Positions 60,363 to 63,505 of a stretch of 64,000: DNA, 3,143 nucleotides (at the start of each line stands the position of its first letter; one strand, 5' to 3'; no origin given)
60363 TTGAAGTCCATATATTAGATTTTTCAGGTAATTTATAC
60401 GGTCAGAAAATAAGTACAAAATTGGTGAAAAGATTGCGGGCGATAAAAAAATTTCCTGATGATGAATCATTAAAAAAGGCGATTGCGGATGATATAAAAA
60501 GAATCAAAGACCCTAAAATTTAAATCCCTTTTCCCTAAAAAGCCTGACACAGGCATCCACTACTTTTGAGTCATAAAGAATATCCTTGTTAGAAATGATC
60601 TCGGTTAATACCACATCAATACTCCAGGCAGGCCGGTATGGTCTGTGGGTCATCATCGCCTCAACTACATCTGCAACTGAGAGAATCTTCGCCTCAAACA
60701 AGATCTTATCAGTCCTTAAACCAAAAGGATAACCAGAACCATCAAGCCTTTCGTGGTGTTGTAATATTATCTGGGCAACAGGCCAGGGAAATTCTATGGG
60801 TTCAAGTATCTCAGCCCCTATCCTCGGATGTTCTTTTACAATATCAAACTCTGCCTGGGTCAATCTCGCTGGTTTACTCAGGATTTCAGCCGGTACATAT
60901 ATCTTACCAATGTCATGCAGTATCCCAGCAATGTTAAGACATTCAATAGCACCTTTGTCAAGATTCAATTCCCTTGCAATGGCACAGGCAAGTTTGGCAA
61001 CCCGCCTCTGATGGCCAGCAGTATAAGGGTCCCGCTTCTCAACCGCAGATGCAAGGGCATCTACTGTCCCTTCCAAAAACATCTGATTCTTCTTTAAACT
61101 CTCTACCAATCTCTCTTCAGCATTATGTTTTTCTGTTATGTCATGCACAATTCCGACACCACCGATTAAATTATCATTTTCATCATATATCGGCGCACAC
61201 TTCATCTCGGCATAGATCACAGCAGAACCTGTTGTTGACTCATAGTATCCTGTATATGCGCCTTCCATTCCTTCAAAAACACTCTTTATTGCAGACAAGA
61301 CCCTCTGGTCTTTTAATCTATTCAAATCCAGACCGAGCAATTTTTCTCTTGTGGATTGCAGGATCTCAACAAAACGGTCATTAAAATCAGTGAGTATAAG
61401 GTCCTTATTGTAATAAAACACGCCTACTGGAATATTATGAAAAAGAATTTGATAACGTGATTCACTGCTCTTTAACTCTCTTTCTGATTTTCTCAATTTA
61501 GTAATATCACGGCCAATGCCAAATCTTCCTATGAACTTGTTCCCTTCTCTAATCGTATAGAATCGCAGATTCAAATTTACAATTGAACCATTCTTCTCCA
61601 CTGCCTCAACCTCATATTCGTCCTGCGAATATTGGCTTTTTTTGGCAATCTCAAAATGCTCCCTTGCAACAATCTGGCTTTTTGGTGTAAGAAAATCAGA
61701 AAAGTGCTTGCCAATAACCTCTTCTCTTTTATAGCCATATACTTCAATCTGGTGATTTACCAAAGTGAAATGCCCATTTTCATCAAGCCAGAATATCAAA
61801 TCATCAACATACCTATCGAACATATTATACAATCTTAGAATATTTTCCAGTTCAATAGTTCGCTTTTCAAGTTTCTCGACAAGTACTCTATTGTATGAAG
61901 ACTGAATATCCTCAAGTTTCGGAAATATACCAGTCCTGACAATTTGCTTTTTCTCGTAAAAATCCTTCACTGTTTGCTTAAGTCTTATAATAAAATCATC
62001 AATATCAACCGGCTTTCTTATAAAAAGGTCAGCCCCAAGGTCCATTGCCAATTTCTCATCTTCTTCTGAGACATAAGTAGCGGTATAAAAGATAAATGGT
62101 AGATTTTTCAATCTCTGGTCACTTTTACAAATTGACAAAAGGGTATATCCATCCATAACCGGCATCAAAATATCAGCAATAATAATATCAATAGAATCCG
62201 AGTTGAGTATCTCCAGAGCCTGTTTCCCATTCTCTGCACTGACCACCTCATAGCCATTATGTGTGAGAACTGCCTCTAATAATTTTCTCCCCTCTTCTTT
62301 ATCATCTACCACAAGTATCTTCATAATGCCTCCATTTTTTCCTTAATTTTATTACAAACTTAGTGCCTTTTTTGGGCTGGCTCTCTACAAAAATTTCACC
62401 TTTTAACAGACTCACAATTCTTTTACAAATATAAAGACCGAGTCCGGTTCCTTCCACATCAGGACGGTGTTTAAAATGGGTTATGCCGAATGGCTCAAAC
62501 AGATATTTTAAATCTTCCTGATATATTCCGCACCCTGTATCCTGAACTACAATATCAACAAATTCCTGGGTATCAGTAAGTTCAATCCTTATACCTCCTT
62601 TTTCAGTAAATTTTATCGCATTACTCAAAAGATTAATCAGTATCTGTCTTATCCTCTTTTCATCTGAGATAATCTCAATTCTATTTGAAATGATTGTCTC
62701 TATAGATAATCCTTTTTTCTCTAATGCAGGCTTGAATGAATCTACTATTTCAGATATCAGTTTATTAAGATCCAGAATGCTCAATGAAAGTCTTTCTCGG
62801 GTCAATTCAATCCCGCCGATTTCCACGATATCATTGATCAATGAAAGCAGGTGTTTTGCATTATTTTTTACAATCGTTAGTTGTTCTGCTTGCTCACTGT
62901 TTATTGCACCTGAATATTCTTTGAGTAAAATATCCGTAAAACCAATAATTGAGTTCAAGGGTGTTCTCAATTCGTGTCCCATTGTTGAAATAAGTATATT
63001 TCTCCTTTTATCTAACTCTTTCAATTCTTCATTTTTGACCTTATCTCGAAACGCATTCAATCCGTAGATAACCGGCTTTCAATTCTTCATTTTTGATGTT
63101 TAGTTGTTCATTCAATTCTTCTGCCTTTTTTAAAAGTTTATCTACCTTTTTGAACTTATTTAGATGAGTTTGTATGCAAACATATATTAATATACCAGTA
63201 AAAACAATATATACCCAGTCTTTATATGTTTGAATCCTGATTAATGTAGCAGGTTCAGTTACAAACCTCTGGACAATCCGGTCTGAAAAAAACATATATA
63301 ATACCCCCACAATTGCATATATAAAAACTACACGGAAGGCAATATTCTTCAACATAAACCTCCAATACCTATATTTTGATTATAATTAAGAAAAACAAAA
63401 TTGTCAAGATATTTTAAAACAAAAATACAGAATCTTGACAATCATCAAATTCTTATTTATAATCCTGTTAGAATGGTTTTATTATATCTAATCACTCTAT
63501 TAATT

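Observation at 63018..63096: Histidine kinase gene split by a 58-bp insertion flanked by a perfect 21-bp direct repeat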

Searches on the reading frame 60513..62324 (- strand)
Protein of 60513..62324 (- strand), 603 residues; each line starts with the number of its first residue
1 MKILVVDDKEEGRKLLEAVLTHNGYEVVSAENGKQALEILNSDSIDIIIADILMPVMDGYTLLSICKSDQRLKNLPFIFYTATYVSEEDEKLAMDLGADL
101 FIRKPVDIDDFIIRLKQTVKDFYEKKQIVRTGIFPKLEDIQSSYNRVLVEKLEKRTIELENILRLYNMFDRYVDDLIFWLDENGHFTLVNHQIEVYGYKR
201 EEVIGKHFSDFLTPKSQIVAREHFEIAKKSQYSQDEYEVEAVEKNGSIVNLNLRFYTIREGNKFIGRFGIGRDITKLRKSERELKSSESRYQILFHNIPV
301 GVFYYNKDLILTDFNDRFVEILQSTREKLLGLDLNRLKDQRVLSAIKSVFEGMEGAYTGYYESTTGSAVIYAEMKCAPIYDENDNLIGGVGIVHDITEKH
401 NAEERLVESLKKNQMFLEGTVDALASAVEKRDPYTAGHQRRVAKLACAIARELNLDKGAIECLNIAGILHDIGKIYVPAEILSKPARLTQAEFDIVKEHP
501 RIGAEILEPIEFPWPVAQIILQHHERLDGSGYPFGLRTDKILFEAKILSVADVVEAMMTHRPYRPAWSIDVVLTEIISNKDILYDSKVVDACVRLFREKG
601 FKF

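Call 22: search_protein_families(library=pfam, proteins=[window:60513-62324:-], max_evalue=0.01)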
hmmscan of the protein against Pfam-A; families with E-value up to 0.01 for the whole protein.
window:60513-62324:- (603 aa): 10 families
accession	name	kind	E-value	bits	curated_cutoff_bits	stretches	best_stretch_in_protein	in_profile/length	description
PF13487.12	HD_5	-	2.9e-35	122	27.2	1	424-588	3-170/170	HD domain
PF13426.13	PAS_9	-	1.6e-25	89.8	27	2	177-276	4-103/103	PAS domain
PF01966.28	HD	-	3.7e-24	85.7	22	1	436-557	2-116/116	HD domain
PF00072.30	Response_reg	-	2e-23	83.1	30.2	1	3-114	1-109/111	Response regulator receiver domain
PF00989.32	PAS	-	4.2e-18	65.8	22.6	2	290-396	2-113/113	PAS fold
PF08448.16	PAS_4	-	1.4e-15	57.9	23.1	2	295-400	1-109/110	PAS fold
PF13188.13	PAS_8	-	1e-06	28.8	21.8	1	290-342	2-55/65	PAS domain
PF08447.18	PAS_3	-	1.6e-05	25.6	25.6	1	194-263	10-80/89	PAS fold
PF08668.18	HDOD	-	6e-05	23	22.9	1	437-525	97-195/196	HDOD domain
PF13596.12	PAS_10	-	0.0057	17.7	22.1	0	293-397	3-106/106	PAS domain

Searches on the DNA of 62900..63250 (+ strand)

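Call 43: search_dna_similar(query=window:63039-63075:+, collection=phages, mode=distant, max_evalue=10, max_rows=10)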
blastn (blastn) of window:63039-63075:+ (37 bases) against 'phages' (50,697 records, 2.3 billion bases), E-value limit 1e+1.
No match.

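Call 44: search_dna_similar(query=window:63039-63075:+, collection=plasmids, mode=distant, max_evalue=10, max_rows=10)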
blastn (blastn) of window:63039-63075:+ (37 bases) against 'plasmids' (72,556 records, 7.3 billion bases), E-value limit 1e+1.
Records with a match: 9; places in all: 9; records where one place covers at least 80% of the query: 0.
Best place of each record, by identity: 95-99% 9.
By first word of the organism name: Acetobacter 9.
By predicted mobility (MOB-suite, as given by PLSDB): conjugative 8; mobilizable 1.
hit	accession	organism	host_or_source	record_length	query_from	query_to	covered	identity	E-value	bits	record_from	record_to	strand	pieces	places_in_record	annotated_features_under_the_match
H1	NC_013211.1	Acetobacter pasteurianus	-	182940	11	31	57%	95.2%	5e+0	35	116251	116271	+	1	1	hypothetical protein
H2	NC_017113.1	Acetobacter pasteurianus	-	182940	11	31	57%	95.2%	5e+0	35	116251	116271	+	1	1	hypothetical protein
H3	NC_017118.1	Acetobacter pasteurianus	-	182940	11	31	57%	95.2%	5e+0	35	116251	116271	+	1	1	hypothetical protein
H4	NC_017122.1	Acetobacter pasteurianus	-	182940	11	31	57%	95.2%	5e+0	35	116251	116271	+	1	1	hypothetical protein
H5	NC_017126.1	Acetobacter pasteurianus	-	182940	11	31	57%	95.2%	5e+0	35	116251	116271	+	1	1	hypothetical protein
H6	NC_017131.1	Acetobacter pasteurianus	-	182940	11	31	57%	95.2%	5e+0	35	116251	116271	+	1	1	hypothetical protein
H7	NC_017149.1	Acetobacter pasteurianus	-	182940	11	31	57%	95.2%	5e+0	35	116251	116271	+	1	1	hypothetical protein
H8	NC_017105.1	Acetobacter pasteurianus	-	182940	11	31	57%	95.2%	5e+0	35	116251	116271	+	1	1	hypothetical protein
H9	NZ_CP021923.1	Acetobacter pasteurianus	cell culture,food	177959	11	31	57%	95.2%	5e+0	35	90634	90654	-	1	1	hypothetical protein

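Call 50: search_rna_families(source=window, start=62900, end=63250, threshold=evalue, max_evalue=10, show_alignments=3)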
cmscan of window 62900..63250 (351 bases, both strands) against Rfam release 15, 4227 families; matches with E-value up to 10: 2.
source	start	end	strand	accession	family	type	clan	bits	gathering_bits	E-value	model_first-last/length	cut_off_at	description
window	63076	63121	+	RF01338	CRISPR-DR25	Gene; CRISPR;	CL00014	14.5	36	6.2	1-25/25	no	CRISPR RNA direct repeat element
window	63152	63173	+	RF04042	mir-7961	Gene; miRNA;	-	14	90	7.7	1-56/56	no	mir-7961 microRNA precursor family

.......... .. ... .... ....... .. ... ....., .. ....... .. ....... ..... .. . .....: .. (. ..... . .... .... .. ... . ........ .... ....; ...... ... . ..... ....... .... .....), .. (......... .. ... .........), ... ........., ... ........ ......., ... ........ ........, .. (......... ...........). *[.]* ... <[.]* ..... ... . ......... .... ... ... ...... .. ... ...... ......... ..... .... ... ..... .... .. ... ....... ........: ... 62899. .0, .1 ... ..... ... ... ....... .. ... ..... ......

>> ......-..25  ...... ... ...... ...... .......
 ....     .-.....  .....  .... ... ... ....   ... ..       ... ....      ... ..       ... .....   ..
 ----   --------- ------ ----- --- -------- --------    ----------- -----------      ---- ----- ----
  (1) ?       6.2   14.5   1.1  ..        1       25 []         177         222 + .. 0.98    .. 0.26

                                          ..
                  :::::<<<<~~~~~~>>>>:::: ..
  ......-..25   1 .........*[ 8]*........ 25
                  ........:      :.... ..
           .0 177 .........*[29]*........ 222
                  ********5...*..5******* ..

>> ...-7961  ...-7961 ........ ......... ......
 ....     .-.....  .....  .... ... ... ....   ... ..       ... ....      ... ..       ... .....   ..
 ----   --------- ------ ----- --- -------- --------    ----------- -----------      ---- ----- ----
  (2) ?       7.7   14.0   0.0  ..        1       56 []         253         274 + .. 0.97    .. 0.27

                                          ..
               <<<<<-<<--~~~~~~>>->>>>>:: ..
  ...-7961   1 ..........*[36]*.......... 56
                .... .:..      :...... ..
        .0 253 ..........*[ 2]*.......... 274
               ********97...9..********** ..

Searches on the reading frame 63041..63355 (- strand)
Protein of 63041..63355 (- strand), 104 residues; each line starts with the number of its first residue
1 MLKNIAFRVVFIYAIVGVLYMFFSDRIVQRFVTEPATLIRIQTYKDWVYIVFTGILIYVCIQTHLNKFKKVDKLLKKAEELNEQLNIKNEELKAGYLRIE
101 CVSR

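Call 5: find_encoding_contigs(protein=window:63041-63355:-, flank=5000)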
Protein window:63041-63355:- (104 aa): 1 contig read that carries it; 1 place shown.
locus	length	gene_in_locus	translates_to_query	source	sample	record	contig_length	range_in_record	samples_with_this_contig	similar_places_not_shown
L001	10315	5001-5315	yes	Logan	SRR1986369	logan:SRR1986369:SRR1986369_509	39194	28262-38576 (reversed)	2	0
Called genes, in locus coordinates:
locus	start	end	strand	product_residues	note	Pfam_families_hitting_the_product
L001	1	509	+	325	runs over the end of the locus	PF13476:AAA_23 (weak), PF00005:ABC_tran, PF13304:AAA_21, PF13732:DrrA1-3_C (weak)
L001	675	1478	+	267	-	PF01061:ABC2_membrane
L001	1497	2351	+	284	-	PF01061:ABC2_membrane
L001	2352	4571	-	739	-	PF00704:Glyco_hydro_18, PF08239:SH3_3 (weak)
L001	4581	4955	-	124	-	-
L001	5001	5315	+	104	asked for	-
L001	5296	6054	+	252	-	PF00512:HisKA, PF02518:HATPase_c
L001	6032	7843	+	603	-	PF00072:Response_reg, PF00989:PAS (weak), PF08448:PAS_4 (weak), PF13426:PAS_9, PF00989:PAS, PF13426:PAS_9, PF13487:HD_5, PF01966:HD, +3 more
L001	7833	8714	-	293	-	PF06574:FAD_syn, PF01687:Flavokinase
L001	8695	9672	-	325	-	PF01368:DHH, PF02272:DHHA1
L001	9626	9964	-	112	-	PF02033:RBFA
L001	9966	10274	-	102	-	PF04456:DUF503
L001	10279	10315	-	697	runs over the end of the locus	PF04760:IF2_N, PF00009:GTP_EFTU, PF00025:Arf (weak), PF02421:FeoB_N (weak), PF01926:MMR_HSR1, PF22042:EF-G_D2, PF11987:IF-2, PF03144:GTP_EFTU_D2, +1 more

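Call 22: search_protein_families(library=pfam, proteins=[window:63041-63355:-], max_evalue=0.01)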
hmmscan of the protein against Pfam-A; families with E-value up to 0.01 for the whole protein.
window:63041-63355:- (104 aa): 1 family
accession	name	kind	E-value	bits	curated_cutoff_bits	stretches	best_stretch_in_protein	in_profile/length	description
PF01554.23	MatE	-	0.0024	18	24.9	1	9-71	79-141/161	MatE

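Call 23: list_cluster_members(proteins=[window:63041-63355:-, P0003, P0001])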
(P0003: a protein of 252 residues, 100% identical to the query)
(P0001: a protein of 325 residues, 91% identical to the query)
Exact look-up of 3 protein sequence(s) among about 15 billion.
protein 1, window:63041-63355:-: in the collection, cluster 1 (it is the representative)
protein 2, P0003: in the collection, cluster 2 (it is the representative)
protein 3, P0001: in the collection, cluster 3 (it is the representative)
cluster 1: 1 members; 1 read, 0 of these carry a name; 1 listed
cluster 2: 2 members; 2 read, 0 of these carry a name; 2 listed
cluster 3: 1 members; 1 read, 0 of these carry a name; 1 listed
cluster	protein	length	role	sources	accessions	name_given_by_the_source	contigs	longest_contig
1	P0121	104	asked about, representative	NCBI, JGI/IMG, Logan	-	-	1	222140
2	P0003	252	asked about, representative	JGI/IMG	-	-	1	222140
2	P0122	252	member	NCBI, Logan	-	-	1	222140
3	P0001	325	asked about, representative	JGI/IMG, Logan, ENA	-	-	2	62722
